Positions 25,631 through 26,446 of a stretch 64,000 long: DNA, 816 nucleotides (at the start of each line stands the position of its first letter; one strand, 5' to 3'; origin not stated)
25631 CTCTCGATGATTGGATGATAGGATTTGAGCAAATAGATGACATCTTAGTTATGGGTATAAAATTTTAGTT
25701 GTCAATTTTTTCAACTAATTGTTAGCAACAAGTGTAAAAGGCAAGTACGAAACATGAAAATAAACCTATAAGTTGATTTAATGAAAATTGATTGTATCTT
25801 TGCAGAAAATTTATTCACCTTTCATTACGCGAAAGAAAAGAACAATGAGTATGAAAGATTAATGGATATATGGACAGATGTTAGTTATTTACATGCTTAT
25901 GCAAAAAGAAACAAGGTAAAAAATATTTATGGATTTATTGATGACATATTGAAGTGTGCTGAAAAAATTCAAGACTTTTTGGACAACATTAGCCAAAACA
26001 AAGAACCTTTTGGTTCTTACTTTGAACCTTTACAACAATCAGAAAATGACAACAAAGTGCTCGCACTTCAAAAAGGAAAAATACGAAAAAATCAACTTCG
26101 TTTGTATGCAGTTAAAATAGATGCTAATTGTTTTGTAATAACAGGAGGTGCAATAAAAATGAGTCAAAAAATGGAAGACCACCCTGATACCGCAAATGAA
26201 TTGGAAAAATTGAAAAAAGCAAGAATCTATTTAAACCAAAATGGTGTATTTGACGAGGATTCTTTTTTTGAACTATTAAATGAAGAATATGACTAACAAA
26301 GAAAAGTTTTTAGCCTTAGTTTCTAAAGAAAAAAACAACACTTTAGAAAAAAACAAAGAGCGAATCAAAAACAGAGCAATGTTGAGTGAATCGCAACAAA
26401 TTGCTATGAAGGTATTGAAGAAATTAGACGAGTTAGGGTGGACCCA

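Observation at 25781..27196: Candidate tripartite toxin-antitoxin-chaperone (TAC) cassette inserted in the phosphatase locus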

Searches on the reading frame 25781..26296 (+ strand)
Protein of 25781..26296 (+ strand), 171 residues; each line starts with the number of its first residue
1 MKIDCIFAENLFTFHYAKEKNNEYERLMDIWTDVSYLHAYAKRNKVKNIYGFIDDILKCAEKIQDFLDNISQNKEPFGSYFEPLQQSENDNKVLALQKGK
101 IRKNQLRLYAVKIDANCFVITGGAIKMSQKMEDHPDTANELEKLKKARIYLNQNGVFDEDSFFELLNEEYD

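Call 3: search_protein_families(library=pfam, proteins=[window:25781-26296:+], max_evalue=1)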
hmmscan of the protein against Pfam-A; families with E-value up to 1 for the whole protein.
window:25781-26296:+ (171 aa): 3 families
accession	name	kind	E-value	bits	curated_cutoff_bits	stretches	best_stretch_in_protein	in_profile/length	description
PF06456.18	Arfaptin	-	0.061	13.4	32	1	42-92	38-88/229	Arfaptin-like domain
PF25195.1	DPC2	-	0.11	13.4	70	1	58-76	14-32/105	Diatom pyrenoid component 2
PF04533.18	Herpes_U44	-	0.12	12.5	25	1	54-132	29-109/202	Herpes virus U44 protein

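Call 4: search_protein_families(library=ncbifam, proteins=[window:25781-26296:+], max_evalue=1)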
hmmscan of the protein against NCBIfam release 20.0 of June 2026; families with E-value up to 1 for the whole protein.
window:25781-26296:+ (171 aa): 0 families

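Call 5: search_protein_families(library=padloc, proteins=[window:25781-26296:+], max_evalue=1)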
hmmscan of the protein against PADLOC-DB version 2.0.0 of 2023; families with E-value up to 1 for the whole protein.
window:25781-26296:+ (171 aa): 3 families
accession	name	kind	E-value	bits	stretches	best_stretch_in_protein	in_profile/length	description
PDLC04756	PDC-M64B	-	7e-06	24.3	1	61-147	48-129/160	-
PDLC04752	PDC-M64A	-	1.5e-05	23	1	38-137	38-132/174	-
PDLC04755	PDC-M64B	-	0.0016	16.5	1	104-142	93-131/166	-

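Call 6: search_solved_structures(query=window:25781-26296:+, max_evalue=10, show_alignments=2)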
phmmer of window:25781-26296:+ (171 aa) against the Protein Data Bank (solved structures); distinct sequences matched with E-value up to 10: 2.
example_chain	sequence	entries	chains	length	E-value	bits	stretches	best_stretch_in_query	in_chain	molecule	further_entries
4ql5_A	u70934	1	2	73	0.43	14.2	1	86-125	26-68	Translation initiation factor IF-1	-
8r6p_H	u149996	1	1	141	1.9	12.1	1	138-166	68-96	Helicase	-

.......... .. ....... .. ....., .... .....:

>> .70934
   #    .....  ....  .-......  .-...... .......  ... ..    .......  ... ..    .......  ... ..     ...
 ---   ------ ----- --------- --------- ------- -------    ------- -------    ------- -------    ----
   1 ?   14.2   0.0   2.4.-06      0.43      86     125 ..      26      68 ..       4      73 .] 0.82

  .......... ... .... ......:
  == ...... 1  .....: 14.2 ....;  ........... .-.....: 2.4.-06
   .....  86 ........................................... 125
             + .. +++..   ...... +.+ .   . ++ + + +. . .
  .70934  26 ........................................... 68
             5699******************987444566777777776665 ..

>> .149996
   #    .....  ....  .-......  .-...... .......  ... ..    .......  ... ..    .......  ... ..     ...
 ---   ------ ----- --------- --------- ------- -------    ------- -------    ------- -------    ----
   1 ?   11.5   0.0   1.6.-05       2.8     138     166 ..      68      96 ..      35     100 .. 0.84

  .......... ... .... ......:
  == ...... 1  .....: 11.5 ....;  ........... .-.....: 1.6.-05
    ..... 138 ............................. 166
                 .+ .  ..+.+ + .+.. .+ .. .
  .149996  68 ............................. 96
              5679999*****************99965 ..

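Call 8: search_protein_families(library=phrogs, proteins=[window:25781-26296:+], max_evalue=1)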
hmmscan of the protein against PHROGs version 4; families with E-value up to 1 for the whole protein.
window:25781-26296:+ (171 aa): 2 families
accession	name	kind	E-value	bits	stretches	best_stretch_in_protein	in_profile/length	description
phrog_11322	-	unknown function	0.1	13.8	1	1-57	23-77/83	-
phrog_35174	-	unknown function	0.44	10.1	1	51-107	57-113/613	-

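Call 10: find_homologous_proteins(query=window:25781-26296:+, max_evalue=0.001)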
Query window:25781-26296:+ (171 aa): 641 proteins with E <= 0.001 among 665 candidates; the best 120 are listed.
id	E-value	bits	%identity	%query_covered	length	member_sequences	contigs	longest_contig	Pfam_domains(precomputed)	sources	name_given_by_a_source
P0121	5.3e-109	380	100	100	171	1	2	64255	-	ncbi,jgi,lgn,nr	ncbi:MAG: hypothetical protein EHM93_08170 [Bacteroidales bacterium]|nr:MAG: hypothetical protein EH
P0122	4.3e-80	286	77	98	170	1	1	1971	-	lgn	-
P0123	2.5e-76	274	73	99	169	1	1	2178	-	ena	-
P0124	2.1e-74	267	73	98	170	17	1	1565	-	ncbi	-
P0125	3.4e-74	267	71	98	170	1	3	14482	-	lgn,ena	-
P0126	4.0e-74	266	71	98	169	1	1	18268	-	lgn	-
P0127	5.4e-74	266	71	99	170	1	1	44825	-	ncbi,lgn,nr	ncbi:MAG: hypothetical protein EAZ13_07210 [Sphingobacteriia bacterium]|nr:MAG: hypothetical protein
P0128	2.0e-73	264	70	99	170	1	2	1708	-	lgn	-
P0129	2.5e-73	264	70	99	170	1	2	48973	-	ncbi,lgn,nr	ncbi:MAG: hypothetical protein EAZ35_08975 [Sphingobacteriia bacterium]|nr:MAG: hypothetical protein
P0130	5.7e-73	263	70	99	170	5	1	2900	-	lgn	-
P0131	2.2e-72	261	68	100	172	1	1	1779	-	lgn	-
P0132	6.6e-72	259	70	98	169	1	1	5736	-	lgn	-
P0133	8.2e-72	259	72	98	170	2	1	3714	-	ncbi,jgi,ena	jgi:hypothetical protein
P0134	1.1e-71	259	69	99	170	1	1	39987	-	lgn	-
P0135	1.4e-71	258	69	99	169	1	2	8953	-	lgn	-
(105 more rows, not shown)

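Call 18: search_solved_structures(query=A2, max_evalue=10, show_alignments=3)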
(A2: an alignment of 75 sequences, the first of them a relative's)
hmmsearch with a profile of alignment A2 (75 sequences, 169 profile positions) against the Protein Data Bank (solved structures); distinct sequences matched with E-value up to 10: 7.
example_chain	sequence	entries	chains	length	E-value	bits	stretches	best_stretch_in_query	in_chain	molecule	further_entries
9hxb_A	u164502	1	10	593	0.72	12.9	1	57-83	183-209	Bacterial antiviral defense protein Ec2ApeA from Escherichia coli strain 2-156-04_S4_C1 (d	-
9hxd_A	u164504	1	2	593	0.88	12.6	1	57-83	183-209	Bacterial antiviral defense protein Ec2ApeA from Escherichia coli strain 2-156-04_S4_C1 (o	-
9hxe_A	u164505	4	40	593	0.88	12.6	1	57-83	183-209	Bacterial antiviral defense protein Ec2ApeA from Escherichia coli strain 2-156-04_S4_C1 (H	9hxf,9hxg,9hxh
9hxi_A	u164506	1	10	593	0.9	12.6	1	57-83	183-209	Bacterial antiviral defense protein Ec2ApeA from Escherichia coli strain 2-156-04_S4_C1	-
2ch7_A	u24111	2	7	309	4.7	10.3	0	43-75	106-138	METHYL-ACCEPTING CHEMOTAXIS PROTEIN | Methyl-accepting chemotaxis protein 2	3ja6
2ch7_B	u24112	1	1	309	7.4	9.6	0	43-75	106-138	METHYL-ACCEPTING CHEMOTAXIS PROTEIN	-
3ja6_H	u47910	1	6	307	7.8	9.6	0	43-75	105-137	Methyl-accepting chemotaxis protein 2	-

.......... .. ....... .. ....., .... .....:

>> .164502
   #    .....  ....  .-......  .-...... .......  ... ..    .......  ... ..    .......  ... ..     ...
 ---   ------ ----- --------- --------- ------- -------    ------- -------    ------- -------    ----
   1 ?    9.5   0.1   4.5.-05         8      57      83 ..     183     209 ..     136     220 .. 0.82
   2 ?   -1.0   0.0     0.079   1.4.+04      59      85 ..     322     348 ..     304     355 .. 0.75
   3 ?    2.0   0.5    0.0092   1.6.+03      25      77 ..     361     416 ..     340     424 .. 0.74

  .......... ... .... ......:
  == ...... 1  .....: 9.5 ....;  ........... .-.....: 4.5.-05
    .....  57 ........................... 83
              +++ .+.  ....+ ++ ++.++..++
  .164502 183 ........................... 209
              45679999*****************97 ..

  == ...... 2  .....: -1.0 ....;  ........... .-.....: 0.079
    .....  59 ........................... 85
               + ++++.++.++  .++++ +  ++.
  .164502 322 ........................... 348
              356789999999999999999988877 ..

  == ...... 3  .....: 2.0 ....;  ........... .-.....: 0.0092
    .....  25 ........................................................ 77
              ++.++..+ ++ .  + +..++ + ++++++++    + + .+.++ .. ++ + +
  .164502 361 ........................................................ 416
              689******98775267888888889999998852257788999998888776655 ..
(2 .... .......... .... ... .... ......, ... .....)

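Call 26: predict_structure(alignment_id=A2)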
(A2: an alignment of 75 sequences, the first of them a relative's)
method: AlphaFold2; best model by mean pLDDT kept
length: 171 residues; sequences in the alignment: 75
mean_pLDDT: 86.6   pTM: 0.82
mean pLDDT of the five models: 86.6, 61.6, 55.2, 53.8, 51.9
residues with pLDDT >= 90: 83; 70-90: 76; 50-70: 12; < 50: 0
segments of 3 or more residues with pLDDT < 50: none
pLDDT, mean of each block of 10 residues (from residue 1): 78 89 93 95 93 96 88 76 85 85 87 86 79 74 92 92 87 56
secondary structure, 60 per line:
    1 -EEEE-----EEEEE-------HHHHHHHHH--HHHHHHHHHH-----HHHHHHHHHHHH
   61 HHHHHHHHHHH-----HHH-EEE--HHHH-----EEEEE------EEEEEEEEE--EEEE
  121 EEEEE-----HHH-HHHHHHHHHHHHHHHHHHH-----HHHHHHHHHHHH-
elements in order: E2-5 E11-15 H23-31 H34-43 H49-71 E81-83 H86-89 E95-99 E106-114 E117-125 H135-153 H159-170

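Call 32: fold_search(model_id=the predicted structure, library=pdb)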
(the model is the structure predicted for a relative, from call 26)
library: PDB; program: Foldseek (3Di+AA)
matches with E <= 10: 208; with E <= 0.001: 0
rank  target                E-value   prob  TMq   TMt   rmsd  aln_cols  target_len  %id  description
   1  6af4_C                2.2e-03  1.00  0.40  0.54   6.2       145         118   19  Toxin-Antitoxin module from Streptococcus pneumoniae (released 2019-08-14)
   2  6af3_E                2.9e-03  0.99  0.37  0.49   6.7       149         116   17  Toxin-Antitoxin module from Streptococcus pneumoniae (released 2019-08-14)
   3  6af4_A                3.7e-03  1.00  0.43  0.58   6.4       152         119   19  Toxin-Antitoxin module from Streptococcus pneumoniae (released 2019-08-14)
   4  6af3_C                6.0e-03  1.00  0.42  0.59   5.5       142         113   19  Toxin-Antitoxin module from Streptococcus pneumoniae (released 2019-08-14)
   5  6af3_A                6.3e-03  1.00  0.42  0.58   5.9       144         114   21  Toxin-Antitoxin module from Streptococcus pneumoniae (released 2019-08-14)
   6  6af4_G                1.3e-02  0.98  0.40  0.55   6.0       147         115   20  Toxin-Antitoxin module from Streptococcus pneumoniae (released 2019-08-14)
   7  6wjn_p                1.0e+00  0.06  0.17  0.15  11.8        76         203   13  SD-like state of human 26S Proteasome with non-cleavable M1-linked hexaubiquitin and E3 ubiquitin ligase E6AP/UBE3A (released 2020-08-05)
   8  3mso_B                1.2e+00  0.05  0.16  0.19  12.3       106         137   10  Crystal structure of a STEROID DELTA-ISOMERASE (NP_250810.1) from PSEUDOMONAS AERUGINOSA at 2.57 A resolution (released 2010-06-09)
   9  9k1p_B                1.2e+00  0.08  0.18  0.15   8.3        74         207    9  crystal structure of Rtks- C2221 (released 2025-10-22)
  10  6tu3_J                1.6e+00  0.03  0.16  0.15  15.9       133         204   10  Rat 20S proteasome (released 2020-05-13)
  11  7r5a_A                1.7e+00  0.10  0.25  0.37   6.4        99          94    8  Vibrio cholera ParD2:ParE2 antitoxin:toxin complex (released 2022-04-27)
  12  7cso_B                1.7e+00  0.06  0.19  0.09  14.9       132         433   12  Structure of Ephexin4 DH-PH-SH3 (released 2021-02-24)
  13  4r4k_D                1.9e+00  0.03  0.15  0.16   9.6        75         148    7  Crystal structure of a cystatin-like protein (BACCAC_01506) from Bacteroides caccae ATCC 43185 at 1.69 A resolution (released 2014-10-01)
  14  6mf6_B                2.4e+00  0.07  0.16  0.12  10.8        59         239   12  Crystal structure of budding yeast Cdc5 polo-box domain in complex with the Dbf4 polo-interacting region. (released 2020-02-19)
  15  5jaa_D                2.5e+00  0.11  0.29  0.41   5.5        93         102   10  Crystal structure of the HigBA2 toxin-antitoxin complex (released 2017-04-05)
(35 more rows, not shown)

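Call 34: search_protein_families(library=pfam, alignment_id=A2, max_evalue=0.1)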
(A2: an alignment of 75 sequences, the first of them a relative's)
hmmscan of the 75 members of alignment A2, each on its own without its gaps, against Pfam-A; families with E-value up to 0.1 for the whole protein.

A. member 1, P0121 (171 aa): 1 family
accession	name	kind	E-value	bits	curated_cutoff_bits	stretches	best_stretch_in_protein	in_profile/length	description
PF06456.18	Arfaptin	-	0.061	13.4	32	0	42-92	38-88/229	Arfaptin-like domain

B. families by the number of members that match (of 75 scanned): 56 families (the first 25 are shown)
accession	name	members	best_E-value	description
PF07476.17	MAAL_C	25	0.00015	Methylaspartate ammonia-lyase C-terminus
PF11056.14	UvsY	10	0.00056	Recombination, repair and ssDNA binding protein UvsY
PF04230.19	PS_pyruv_trans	6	0.014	Polysaccharide pyruvyl transferase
PF03224.20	V-ATPase_H_N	5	0.0027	V-ATPase subunit H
PF14527.11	LAGLIDADG_WhiA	4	0.0042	WhiA LAGLIDADG-like domain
PF04336.18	ACP_PD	4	0.0082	Acyl carrier protein phosphodiesterase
PF18363.6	PI_PP_I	4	0.023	Phosphoinositide phosphatase insertion domain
PF01992.21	vATP-synt_AC39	3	0.0079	ATP synthase (C/AC39) subunit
PF08722.17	Tn7_TnsA-like_N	3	0.0092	TnsA-like endonuclease N terminal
PF20451.3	Calmod_bind_M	3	0.019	Calmodulin binding protein central domain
PF01329.24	Pterin_4a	2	0.0065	Pterin 4 alpha carbinolamine dehydratase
PF10281.14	Ish1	2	0.0086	Putative nuclear envelope organisation protein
PF22080.2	Dark_CARD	2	0.024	Dark, CARD domain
PF11155.13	DUF2935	2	0.027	Domain of unknown function (DUF2935)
PF20335.4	DUF6630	2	0.034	Domain of unknown function (DUF6630)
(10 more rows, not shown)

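Call 50: fold_search(model_id=the predicted structure, library=viral)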
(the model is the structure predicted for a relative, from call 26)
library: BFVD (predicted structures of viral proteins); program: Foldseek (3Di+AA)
matches with E <= 10: 477; with E <= 0.001: 0
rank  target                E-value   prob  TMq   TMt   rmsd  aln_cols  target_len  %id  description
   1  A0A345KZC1            2.3e-02  0.99  0.46  0.59   5.6       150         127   12  (no name in the UniProt tables at hand)
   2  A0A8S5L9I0            2.0e-01  0.21  0.19  0.22  12.6       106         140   15  Uncharacterized protein [Myoviridae sp. ctPuP5]
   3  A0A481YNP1            2.7e-01  0.09  0.20  0.09  15.5       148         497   11  Uncharacterized protein [Pithovirus LCDPAC01]
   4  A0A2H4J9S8            3.2e-01  0.51  0.36  0.47   6.1       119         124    9  Uncharacterized protein [uncultured Caudovirales phage]
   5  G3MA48                3.4e-01  0.08  0.15  0.16  12.9       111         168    7  Gp307 [Bacillus phage G]
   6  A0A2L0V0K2            3.9e-01  0.15  0.18  0.37   8.5        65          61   11  Uncharacterized protein [Agrobacterium phage Atu_ph07]
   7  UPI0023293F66         4.4e-01  0.20  0.23  0.38   8.0        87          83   16  (no name look-up for this kind of identifier)
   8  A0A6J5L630            4.9e-01  0.07  0.20  0.18  14.6       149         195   13  Uncharacterized protein [uncultured Caudovirales phage]
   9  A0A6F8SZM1            5.6e-01  0.09  0.16  0.12  17.8        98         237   18  29kDa protein [Pea early browning virus]
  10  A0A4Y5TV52            5.9e-01  0.08  0.18  0.23  14.0       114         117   10  Response regulator transcription factor [Vibrio phage VAP7]
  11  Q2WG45                5.9e-01  0.07  0.20  0.19  19.2       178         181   12  Uncharacterized protein [Clostridium botulinum D phage]
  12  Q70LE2                6.3e-01  0.12  0.20  0.36  10.3        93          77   22  Uncharacterized protein ORF77 [Acidianus filamentous virus 1 (isolate United States/Yellowstone)]
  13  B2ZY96                6.3e-01  0.11  0.22  0.17  14.8       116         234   13  Uncharacterized protein [Ralstonia phage phiRSL1]
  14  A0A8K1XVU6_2          7.1e-01  0.06  0.17  0.04  13.4       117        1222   14  (no name in the UniProt tables at hand)
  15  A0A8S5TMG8            7.1e-01  0.05  0.18  0.18  20.7       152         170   12  Uncharacterized protein [Podoviridae sp. cttot15]
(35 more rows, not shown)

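Call 64: find_related_loci(query=A2, collection=viral_contigs, flank=5000)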
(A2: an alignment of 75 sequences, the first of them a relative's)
Query A2 (171 aa) in viral_contigs; peptide patterns used: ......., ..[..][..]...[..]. (x = any residue, [..] = any of these).
58 stretches matched a pattern, but none encodes a relative of the query by tblastn (E <= 1e-3).

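Call 69: search_solved_structures(query=A5, max_evalue=10, show_alignments=3)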
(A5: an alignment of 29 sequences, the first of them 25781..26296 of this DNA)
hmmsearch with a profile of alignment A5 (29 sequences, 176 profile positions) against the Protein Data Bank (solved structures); distinct sequences matched with E-value up to 10: 7.
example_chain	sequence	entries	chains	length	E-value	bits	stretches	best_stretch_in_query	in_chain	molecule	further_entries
8irq_A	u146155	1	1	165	0.096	16.2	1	7-115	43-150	Interferon d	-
9lm8_A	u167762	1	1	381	0.13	15.7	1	34-102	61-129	bvFP-Pfr21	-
6nyk_A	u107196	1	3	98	0.24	14.9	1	34-93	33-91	Design construct XAX_GGDQ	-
4u7y_A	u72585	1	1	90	0.27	14.7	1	13-84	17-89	Vacuolar protein sorting-associated protein 4B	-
2cpt_A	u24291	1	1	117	0.27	14.7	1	13-84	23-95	Vacuolar sorting protein 4b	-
6xns_A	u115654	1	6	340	0.98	12.9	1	52-105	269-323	C3_crown-05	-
4yk2_A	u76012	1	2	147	2.1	11.8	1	39-84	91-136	Bartonella effector protein (Bep) substrate of VirB T4SS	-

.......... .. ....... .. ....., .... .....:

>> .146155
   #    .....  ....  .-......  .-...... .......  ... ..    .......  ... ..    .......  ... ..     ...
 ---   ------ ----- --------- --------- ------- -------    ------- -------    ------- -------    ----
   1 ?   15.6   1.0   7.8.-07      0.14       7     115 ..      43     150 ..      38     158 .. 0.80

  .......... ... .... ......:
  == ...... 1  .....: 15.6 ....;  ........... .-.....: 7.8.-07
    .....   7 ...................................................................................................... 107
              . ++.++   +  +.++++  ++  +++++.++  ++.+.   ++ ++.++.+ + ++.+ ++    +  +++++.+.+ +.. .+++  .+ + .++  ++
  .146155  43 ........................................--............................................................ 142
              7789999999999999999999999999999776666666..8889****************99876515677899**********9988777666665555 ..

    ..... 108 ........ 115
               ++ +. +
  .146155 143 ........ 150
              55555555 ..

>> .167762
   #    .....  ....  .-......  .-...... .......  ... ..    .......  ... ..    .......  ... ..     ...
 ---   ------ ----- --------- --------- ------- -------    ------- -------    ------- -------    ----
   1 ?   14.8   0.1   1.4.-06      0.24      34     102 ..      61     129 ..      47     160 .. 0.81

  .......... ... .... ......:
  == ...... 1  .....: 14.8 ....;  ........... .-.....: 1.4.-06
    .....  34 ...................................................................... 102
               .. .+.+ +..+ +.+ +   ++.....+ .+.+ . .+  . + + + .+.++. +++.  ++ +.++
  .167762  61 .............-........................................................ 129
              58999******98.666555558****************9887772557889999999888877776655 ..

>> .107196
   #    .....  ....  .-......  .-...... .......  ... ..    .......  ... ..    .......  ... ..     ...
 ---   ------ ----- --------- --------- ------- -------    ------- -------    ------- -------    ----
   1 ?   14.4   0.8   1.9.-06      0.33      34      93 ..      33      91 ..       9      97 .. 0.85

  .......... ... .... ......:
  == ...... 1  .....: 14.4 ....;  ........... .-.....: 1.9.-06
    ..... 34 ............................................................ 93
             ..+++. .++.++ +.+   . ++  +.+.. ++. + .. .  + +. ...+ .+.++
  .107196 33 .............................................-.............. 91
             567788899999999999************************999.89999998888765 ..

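Call 74: search_dna_similar(query=window:25781-26296:+, collection=plasmids, mode=protein, max_evalue=0.001, max_rows=25)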
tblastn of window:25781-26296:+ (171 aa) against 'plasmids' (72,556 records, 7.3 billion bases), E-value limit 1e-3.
Records with a match: 3; places in all: 3; records where one place covers at least 80% of the query: 3.
Best place of each record, by identity: <60% 3.
By first word of the organism name: Bacteroides 1; Persicobacter 1; Phocaeicola 1.
By predicted mobility (MOB-suite, as given by PLSDB): non-mobilizable 2; conjugative 1.
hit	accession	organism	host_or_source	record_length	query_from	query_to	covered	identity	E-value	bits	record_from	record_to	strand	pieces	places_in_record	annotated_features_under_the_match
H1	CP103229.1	Bacteroides faecis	Homo sapiens,cell culture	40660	9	165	92%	32.0%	2e-15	80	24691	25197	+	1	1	hypothetical protein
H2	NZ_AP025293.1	Persicobacter psychrovividus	-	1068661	1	163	95%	30.5%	3e-15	79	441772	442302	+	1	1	none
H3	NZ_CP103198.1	Phocaeicola vulgatus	Homo sapiens,cell culture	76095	17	169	89%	32.2%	6e-17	84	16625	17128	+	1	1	hypothetical protein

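Call 76: get_annotated_region(hit=H1, flank=3500)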
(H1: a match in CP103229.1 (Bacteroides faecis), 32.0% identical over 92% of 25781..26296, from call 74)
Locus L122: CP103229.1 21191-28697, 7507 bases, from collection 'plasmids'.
description: Bacteroides faecis strain BFG-554 plasmid unnamed1, complete sequence
organism: Bacteroides faecis (NCBI taxid 674529)
taxonomy: Bacteria; Bacteroidota; Bacteroidia; Bacteroidales; Bacteroidaceae; Bacteroides; Bacteroides faecis
host: -; source: Homo sapiens,cell culture; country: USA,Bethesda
typing (MOB-suite, as given by PLSDB): conjugative; replicon rep_cluster_663; relaxase MOBP; mating-pair formation MPF_T
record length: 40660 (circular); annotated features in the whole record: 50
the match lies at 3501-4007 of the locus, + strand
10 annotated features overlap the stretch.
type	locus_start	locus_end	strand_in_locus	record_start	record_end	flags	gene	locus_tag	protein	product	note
CDS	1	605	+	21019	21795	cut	-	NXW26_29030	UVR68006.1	hydroxylase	-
CDS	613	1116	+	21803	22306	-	-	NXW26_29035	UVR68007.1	hypothetical protein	-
CDS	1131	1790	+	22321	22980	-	-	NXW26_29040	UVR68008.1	hypothetical protein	-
CDS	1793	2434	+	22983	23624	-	-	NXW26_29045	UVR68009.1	OmpA family protein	-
CDS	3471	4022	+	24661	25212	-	-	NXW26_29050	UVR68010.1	hypothetical protein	-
CDS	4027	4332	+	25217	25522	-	-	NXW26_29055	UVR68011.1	helix-turn-helix transcriptional regulator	-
CDS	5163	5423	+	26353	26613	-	-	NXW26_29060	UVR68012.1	hypothetical protein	-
CDS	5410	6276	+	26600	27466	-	-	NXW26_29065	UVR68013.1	zeta toxin family protein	-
CDS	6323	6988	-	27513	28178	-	-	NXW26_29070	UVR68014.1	M23 family metallopeptidase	-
CDS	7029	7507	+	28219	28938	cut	-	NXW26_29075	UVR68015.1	DUF3945 domain-containing protein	-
